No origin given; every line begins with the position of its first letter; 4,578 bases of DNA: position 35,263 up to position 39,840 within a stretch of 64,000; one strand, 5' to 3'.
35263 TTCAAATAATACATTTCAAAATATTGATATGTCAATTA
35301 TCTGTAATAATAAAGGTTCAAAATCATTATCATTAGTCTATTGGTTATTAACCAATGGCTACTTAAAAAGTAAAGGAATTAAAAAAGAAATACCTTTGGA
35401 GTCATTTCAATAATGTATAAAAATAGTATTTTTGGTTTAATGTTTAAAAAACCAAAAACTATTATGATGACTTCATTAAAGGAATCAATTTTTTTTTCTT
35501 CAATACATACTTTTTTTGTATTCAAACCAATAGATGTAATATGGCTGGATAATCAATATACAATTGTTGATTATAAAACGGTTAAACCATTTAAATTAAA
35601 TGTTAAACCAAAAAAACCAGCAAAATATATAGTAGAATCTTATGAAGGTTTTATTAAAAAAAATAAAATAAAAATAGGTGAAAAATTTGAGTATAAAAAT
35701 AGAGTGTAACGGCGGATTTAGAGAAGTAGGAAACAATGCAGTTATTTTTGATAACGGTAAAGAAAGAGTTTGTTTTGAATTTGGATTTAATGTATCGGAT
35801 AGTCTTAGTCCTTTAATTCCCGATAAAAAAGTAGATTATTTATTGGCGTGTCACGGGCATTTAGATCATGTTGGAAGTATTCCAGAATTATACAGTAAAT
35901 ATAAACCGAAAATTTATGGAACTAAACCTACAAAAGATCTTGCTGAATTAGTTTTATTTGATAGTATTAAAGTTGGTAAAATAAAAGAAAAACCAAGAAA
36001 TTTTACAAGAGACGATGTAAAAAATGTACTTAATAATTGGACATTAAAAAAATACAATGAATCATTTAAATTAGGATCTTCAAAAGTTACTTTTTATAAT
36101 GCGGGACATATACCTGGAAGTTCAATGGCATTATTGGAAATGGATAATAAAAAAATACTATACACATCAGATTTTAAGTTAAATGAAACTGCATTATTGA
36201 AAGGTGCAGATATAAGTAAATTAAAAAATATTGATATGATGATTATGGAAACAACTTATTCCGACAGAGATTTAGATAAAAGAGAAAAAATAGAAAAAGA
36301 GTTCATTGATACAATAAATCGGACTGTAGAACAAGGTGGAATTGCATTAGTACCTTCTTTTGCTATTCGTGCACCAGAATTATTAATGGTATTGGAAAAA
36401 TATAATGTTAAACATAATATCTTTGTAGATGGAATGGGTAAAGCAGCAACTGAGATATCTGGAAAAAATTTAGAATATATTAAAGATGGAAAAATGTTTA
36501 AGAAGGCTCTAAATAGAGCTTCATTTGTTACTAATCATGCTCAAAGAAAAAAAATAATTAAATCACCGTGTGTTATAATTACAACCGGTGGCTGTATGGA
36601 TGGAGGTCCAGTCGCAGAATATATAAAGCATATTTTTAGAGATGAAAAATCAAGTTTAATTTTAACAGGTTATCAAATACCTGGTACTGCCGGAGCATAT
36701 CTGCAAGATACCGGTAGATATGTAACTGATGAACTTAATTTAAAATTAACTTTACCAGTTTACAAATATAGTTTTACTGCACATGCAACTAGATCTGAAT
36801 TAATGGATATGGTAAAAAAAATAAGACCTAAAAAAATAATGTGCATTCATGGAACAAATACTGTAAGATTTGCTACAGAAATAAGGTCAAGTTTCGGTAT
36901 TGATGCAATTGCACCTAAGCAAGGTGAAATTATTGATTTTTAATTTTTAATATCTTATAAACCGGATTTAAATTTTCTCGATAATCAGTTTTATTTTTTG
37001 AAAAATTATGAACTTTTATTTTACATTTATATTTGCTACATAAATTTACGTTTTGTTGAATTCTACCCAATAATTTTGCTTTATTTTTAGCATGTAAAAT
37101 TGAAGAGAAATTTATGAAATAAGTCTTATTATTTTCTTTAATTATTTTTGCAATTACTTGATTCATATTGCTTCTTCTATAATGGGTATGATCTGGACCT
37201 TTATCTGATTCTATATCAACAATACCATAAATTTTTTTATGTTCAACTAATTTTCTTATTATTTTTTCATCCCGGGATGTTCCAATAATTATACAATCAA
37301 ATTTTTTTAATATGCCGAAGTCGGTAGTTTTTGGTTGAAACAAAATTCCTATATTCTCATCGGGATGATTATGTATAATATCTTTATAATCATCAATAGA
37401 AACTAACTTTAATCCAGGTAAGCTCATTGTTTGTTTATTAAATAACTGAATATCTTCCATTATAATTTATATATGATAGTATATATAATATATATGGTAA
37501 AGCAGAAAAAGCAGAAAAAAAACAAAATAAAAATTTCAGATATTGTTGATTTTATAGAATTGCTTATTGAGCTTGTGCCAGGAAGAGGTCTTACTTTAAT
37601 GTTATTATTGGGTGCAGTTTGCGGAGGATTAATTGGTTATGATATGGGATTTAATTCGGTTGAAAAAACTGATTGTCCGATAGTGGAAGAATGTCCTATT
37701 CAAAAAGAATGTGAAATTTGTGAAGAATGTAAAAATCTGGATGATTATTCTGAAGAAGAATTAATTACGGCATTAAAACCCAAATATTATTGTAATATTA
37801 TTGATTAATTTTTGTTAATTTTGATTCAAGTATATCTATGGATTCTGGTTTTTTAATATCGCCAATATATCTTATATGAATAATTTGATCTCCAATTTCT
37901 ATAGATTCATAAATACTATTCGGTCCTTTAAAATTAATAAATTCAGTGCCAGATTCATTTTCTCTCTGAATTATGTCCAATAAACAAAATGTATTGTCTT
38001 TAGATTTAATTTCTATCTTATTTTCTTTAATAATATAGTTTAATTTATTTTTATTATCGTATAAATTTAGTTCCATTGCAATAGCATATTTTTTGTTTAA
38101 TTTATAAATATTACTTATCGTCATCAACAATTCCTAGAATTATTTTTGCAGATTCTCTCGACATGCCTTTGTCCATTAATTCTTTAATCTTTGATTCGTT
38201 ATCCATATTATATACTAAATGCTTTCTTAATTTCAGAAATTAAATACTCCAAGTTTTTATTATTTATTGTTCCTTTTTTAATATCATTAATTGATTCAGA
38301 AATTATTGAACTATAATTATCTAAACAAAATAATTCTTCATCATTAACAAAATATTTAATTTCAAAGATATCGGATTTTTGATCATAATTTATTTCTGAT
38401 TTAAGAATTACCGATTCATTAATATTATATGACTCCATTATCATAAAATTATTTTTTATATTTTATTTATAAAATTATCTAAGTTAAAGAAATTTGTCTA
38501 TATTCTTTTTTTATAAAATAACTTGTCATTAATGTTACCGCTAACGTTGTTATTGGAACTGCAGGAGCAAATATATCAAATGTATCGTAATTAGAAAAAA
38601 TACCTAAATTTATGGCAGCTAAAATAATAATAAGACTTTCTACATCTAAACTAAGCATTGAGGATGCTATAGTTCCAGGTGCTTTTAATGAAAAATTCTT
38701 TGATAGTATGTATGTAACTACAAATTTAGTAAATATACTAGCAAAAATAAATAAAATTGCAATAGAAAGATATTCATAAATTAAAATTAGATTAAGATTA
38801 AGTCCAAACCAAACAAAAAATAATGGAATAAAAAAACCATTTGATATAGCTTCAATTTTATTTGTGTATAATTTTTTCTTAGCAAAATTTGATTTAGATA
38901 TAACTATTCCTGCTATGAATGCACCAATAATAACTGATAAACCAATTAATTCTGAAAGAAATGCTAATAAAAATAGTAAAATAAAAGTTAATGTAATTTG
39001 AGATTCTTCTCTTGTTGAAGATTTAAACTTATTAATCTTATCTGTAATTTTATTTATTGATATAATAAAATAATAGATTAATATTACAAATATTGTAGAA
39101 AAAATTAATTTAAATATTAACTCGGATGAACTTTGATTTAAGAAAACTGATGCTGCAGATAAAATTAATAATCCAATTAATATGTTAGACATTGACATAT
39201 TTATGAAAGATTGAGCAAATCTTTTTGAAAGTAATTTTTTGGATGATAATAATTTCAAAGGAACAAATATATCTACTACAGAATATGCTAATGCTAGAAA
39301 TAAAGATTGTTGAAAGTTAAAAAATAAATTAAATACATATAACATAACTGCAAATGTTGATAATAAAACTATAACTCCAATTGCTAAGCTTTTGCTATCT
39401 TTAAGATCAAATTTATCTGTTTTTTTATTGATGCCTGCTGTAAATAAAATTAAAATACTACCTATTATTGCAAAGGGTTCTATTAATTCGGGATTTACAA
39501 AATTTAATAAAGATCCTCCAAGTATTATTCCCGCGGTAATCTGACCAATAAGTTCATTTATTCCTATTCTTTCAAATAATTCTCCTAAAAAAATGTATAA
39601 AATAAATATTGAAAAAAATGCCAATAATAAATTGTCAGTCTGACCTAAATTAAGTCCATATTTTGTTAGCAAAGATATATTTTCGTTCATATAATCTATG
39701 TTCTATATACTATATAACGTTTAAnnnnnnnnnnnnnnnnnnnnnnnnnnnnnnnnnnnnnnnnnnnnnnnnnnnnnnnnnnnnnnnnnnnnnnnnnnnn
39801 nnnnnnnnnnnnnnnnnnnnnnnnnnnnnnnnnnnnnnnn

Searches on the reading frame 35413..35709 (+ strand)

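Call 47: search_protein_families(library=pfam, proteins=[window:35413-35709:+], max_evalue=0.001)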
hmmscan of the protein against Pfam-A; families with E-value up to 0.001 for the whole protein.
window:35413-35709:+ (98 aa): 1 family
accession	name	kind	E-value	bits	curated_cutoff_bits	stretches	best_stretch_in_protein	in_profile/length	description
PF02643.20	DUF192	-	1.8e-08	34.9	27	1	7-93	14-95/96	Uncharacterized ACR, COG1430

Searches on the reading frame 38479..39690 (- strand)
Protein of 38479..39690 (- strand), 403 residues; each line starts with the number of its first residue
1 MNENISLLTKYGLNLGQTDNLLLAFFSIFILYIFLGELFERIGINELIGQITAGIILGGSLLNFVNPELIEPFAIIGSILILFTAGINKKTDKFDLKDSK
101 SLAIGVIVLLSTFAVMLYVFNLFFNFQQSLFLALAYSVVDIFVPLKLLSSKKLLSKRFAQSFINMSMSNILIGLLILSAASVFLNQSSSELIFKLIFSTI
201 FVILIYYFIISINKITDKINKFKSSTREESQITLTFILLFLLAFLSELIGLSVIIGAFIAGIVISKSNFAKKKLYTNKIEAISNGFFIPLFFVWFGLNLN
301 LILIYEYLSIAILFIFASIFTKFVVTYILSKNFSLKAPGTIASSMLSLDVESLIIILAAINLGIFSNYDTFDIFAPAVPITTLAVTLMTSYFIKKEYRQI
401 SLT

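Call 41: search_protein_families(library=ncbifam, proteins=[window:38479-39690:-], max_evalue=0.001)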
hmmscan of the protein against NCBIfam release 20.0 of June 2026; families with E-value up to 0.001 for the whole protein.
window:38479-39690:- (403 aa): 3 families
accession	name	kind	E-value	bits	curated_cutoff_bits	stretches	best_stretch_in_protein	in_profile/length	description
TIGR00932.1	2a37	subfamily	1.7e-35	122.9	238.3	1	35-300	7-275/275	monovalent cation:proton antiporter-2 (CPA2) family protein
NF002973.0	PRK03659.1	equivalog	9.5e-13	47.6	804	1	34-366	19-351/602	glutathione-regulated potassium-efflux system protein KefB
NF002924.0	PRK03562.1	equivalog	1e-10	40.8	752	1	38-337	23-323/623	glutathione-regulated potassium-efflux system protein KefC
